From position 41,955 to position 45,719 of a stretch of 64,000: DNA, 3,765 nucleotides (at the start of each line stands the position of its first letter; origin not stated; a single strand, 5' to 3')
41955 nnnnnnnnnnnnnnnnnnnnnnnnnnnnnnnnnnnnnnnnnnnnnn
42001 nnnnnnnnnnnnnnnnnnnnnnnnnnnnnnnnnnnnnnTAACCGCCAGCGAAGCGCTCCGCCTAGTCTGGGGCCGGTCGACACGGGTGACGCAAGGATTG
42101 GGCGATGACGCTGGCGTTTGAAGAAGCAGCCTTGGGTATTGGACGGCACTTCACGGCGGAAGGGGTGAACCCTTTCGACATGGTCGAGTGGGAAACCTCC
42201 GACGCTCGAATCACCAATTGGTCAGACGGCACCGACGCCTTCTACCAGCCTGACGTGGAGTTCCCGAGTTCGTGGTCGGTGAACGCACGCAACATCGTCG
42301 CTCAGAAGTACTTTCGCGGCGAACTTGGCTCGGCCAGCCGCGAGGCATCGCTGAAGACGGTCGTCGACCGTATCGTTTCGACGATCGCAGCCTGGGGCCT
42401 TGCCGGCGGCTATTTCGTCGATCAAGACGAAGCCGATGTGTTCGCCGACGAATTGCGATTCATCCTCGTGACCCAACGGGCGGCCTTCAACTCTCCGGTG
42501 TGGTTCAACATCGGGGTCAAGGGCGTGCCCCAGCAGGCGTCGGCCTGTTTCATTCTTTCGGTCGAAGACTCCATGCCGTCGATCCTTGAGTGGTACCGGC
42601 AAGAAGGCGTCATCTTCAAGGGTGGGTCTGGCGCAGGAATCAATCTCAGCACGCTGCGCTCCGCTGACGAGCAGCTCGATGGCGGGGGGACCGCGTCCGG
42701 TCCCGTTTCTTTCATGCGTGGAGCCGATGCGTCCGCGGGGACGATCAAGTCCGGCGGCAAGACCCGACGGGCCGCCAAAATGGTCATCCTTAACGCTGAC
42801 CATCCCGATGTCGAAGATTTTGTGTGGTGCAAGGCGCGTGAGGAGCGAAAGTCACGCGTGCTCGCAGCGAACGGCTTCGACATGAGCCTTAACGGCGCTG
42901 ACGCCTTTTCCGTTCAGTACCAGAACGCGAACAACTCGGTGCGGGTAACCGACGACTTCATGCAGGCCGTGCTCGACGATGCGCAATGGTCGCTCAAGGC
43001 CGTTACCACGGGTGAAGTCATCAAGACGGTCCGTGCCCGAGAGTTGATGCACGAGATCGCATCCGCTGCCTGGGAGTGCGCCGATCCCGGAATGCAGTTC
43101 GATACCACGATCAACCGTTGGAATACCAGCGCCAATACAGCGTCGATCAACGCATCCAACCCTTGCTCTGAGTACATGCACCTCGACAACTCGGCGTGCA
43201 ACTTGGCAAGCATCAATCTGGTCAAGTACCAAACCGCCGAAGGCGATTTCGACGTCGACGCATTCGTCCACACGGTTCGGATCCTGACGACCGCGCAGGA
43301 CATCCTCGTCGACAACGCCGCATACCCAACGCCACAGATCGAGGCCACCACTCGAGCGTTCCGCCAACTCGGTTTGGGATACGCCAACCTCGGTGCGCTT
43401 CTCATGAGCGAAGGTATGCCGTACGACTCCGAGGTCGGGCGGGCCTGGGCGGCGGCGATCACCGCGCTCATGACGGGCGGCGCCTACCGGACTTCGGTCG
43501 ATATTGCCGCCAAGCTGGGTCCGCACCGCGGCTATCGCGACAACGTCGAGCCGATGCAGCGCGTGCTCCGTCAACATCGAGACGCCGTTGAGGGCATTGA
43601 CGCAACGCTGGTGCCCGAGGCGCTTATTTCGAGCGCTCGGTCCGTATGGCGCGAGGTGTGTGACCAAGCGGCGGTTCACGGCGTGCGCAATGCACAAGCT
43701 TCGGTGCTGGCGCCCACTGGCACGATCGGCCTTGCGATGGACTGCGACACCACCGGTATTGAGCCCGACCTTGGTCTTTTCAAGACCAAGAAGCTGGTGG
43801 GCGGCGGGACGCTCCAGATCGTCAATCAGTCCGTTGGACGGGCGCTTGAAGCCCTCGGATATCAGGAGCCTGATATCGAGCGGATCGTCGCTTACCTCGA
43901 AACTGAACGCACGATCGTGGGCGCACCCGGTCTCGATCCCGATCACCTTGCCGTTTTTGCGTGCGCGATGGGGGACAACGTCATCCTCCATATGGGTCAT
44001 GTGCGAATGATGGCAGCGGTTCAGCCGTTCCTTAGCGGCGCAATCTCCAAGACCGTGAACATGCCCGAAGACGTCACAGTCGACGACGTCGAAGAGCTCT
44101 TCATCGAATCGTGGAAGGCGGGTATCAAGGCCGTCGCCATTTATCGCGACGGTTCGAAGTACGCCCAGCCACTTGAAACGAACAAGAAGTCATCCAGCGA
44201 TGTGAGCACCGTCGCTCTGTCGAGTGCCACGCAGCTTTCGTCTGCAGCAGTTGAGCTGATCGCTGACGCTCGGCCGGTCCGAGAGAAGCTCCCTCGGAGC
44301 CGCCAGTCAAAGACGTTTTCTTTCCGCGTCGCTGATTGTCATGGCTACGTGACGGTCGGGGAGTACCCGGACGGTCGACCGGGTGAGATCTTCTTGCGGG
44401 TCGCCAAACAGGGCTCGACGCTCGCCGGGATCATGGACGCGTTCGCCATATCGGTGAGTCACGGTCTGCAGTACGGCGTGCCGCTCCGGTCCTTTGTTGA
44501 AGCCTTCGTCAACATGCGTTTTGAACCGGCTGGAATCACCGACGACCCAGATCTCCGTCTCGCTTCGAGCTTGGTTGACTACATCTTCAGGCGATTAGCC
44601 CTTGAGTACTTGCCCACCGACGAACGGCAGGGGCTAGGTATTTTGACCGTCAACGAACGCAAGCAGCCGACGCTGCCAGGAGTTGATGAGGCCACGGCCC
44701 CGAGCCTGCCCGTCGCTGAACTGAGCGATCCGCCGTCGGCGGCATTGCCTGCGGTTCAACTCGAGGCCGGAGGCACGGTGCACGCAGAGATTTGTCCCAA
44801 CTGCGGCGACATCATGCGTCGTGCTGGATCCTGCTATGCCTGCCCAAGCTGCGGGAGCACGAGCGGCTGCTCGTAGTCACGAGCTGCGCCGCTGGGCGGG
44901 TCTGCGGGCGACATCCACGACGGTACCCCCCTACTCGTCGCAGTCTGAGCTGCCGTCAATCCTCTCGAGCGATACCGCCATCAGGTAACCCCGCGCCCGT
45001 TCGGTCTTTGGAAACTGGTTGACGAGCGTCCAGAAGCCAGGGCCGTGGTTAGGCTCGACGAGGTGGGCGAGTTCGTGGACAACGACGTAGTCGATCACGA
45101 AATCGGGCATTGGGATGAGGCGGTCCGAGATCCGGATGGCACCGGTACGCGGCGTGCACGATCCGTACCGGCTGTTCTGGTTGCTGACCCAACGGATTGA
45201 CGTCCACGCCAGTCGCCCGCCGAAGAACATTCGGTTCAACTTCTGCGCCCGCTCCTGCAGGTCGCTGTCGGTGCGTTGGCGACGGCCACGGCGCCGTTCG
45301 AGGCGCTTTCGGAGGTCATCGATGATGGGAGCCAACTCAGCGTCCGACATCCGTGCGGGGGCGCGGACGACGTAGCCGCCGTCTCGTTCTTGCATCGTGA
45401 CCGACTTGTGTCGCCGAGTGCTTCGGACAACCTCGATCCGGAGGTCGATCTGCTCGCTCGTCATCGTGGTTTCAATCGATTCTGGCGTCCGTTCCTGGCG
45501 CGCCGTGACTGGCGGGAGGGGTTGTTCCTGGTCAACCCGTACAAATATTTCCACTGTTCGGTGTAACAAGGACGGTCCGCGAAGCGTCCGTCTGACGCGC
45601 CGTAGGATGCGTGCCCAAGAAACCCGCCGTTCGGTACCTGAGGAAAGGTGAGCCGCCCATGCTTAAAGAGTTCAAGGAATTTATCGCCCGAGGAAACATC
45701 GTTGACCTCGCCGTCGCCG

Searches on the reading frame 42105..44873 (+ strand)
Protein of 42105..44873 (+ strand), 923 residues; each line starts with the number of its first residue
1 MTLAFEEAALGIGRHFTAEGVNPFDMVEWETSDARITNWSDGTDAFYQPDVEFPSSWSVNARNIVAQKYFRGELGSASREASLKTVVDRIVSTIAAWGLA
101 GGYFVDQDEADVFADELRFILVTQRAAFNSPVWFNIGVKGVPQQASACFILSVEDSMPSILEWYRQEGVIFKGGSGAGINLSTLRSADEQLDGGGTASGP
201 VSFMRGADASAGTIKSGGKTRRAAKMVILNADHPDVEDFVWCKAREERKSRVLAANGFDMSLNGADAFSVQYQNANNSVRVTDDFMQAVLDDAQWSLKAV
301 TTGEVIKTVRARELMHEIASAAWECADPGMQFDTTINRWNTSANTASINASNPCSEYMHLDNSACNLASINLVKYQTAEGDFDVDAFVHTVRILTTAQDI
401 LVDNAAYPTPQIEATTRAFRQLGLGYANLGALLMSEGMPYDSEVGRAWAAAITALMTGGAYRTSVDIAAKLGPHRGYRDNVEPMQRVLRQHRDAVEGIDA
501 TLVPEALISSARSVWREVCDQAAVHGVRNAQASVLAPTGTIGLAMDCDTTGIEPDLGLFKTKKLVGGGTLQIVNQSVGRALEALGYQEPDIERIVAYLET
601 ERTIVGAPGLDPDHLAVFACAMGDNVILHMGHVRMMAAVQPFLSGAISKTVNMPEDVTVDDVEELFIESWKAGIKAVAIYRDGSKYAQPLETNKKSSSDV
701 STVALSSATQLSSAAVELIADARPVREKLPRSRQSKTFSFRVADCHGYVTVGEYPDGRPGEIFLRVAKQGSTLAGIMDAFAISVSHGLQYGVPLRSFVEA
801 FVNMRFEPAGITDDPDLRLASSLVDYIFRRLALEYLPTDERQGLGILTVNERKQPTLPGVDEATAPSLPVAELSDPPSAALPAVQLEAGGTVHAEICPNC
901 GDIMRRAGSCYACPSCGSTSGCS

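Call 6: search_protein_families(library=pfam, proteins=[window:42105-44873:+], max_evalue=0.1)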
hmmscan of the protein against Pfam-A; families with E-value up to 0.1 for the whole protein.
window:42105-44873:+ (923 aa): 5 families
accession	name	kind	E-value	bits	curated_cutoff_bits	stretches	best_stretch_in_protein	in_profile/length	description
PF02867.20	Ribonuc_red_lgC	-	8.4e-141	470.6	23.9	1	146-680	1-523/523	Ribonucleotide reductase, barrel domain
PF08471.15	Ribonuc_red_2_N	-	1.3e-18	67.6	27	1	41-124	1-103/103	Class II vitamin B12-dependent ribonucleotide reductase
PF12637.14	TSCPD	-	8.1e-11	42.5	22.8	1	745-833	14-86/88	TSCPD domain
PF06677.18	Auto_anti-p27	-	0.007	16.9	24.1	1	886-917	7-40/40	Sjogren's syndrome/scleroderma autoantigen 1 (Autoantigen p27)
PF07754.17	HVO_2753_ZBP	-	0.015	15.5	33.2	1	896-917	18-46/46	Small zinc finger protein HVO_2753-like, Zn-binding pocket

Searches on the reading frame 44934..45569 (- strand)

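Call 6: search_protein_families(library=pfam, proteins=[window:44934-45569:-], max_evalue=0.1)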
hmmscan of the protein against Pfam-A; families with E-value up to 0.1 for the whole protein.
window:44934-45569:- (212 aa): 3 families
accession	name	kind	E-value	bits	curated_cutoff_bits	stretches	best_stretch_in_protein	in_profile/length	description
PF01863.23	YgjP-like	-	1.4e-25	91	26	1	121-193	130-201/207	YgjP-like, metallopeptidase domain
PF10263.15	SprT-like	-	7.8e-07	29.4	25.6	1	105-184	2-93/108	SprT-like family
PF08325.16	WLM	-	0.011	16.2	26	1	160-188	84-112/190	WLM domain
